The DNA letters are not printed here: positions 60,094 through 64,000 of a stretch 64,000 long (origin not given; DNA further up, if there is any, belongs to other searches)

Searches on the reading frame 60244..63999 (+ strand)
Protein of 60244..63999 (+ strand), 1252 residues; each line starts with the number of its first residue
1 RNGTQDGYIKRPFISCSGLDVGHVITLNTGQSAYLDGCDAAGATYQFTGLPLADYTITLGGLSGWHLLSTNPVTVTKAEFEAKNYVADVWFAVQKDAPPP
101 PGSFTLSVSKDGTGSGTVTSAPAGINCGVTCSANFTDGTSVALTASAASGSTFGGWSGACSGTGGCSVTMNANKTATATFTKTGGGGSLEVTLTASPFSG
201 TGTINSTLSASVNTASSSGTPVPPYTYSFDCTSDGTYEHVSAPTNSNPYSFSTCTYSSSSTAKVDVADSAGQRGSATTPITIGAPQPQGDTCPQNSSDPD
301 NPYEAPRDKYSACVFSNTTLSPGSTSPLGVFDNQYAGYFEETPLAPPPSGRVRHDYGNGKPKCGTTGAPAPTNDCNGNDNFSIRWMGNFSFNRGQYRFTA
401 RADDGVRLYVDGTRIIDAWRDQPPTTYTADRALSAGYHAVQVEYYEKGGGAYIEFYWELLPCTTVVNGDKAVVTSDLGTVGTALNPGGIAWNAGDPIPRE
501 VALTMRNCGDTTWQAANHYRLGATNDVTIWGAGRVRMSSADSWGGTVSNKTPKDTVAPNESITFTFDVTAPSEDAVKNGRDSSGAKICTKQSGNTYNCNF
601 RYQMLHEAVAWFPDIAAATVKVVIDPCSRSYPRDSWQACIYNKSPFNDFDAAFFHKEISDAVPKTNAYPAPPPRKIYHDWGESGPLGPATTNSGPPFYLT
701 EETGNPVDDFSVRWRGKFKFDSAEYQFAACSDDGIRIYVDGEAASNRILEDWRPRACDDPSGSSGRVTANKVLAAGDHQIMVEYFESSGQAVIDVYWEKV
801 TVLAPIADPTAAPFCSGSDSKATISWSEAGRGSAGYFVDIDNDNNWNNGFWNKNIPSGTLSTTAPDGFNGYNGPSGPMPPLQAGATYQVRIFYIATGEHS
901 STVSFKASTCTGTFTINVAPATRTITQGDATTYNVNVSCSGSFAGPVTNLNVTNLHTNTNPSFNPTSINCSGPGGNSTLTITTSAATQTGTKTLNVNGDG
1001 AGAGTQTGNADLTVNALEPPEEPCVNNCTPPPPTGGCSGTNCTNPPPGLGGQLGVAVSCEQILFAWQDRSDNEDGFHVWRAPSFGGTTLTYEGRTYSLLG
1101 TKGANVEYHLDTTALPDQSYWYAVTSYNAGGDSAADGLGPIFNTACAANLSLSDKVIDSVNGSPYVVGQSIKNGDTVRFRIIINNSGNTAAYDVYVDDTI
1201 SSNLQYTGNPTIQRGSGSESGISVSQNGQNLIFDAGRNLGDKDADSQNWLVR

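Call 22: find_homologous_proteins(query=window:60244-63999:+)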
Query window:60244-63999:+ (1252 aa): 3120 proteins with E <= 0.001 among 8000 candidates; the best 120 are listed.
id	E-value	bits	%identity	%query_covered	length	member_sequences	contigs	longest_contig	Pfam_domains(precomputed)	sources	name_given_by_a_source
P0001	0.0e+0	2905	100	100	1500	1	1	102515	PF07691.18,PF18998.7,PF24595.2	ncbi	-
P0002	0.0e+0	1021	65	6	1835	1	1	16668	PF09479.17,PF18998.7,PF14310.13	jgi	jgi:hypothetical protein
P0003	4.4e-287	974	53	8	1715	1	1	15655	PF18998.7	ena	-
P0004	2.0e-281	956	54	8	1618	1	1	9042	PF09479.17,PF18998.7,PF14310.13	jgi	jgi:hypothetical protein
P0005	4.1e-272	925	70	6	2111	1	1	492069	PF07691.18,PF18998.7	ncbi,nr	ncbi:MAG: hypothetical protein HY282_00650 [Nitrospirae bacterium]|nr:hypothetical protein [Candidat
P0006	1.3e-269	916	58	6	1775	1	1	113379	PF18998.7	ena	-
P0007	1.8e-268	913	67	6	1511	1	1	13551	PF09479.17,PF18998.7,PF00353.26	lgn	-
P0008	2.3e-265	902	64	6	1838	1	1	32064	PF18998.7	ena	-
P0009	7.8e-265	901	53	8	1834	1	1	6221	PF18998.7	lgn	-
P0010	1.8e-262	893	52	11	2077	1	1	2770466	PF17039.11,PF18998.7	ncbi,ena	-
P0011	3.3e-261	889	60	6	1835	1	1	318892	PF18998.7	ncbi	-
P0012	1.5e-257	877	54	6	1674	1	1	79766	PF18998.7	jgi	jgi:Divergent InlB B-repeat domain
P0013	1.5e-248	847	57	6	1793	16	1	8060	PF18998.7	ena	-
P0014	1.2e-247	844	59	6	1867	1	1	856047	PF02585.23,PF09479.17,PF22352.3,PF18998.7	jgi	-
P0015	3.2e-247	842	62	6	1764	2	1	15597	PF18998.7,PF14310.13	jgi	-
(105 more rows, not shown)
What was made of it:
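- Tried and rejected: Relatives of the body, aa 332-1583 (call 22).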

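Call 25: find_encoding_contigs(protein=P0001, flank=10000, max_places=10)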
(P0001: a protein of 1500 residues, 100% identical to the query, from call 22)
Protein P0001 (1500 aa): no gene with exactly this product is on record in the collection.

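Call 27: find_encoding_contigs(protein=P0122, flank=10000, max_places=10)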
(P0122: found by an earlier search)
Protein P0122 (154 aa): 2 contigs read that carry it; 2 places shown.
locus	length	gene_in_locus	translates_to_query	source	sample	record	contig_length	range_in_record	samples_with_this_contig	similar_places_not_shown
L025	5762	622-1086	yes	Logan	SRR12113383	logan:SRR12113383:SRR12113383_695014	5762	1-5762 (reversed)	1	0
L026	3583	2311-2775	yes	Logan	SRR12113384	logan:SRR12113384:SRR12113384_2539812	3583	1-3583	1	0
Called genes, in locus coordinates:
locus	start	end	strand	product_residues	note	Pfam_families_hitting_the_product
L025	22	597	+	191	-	-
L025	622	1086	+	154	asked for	PF27226:AF_1845 (weak)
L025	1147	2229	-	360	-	-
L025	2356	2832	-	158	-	-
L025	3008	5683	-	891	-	-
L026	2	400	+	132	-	?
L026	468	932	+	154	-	PF07963:N_methyl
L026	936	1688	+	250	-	PF06750:A24_N_bact, PF01478:Peptidase_A24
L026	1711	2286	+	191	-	-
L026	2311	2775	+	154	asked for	PF27226:AF_1845 (weak)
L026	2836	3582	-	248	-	?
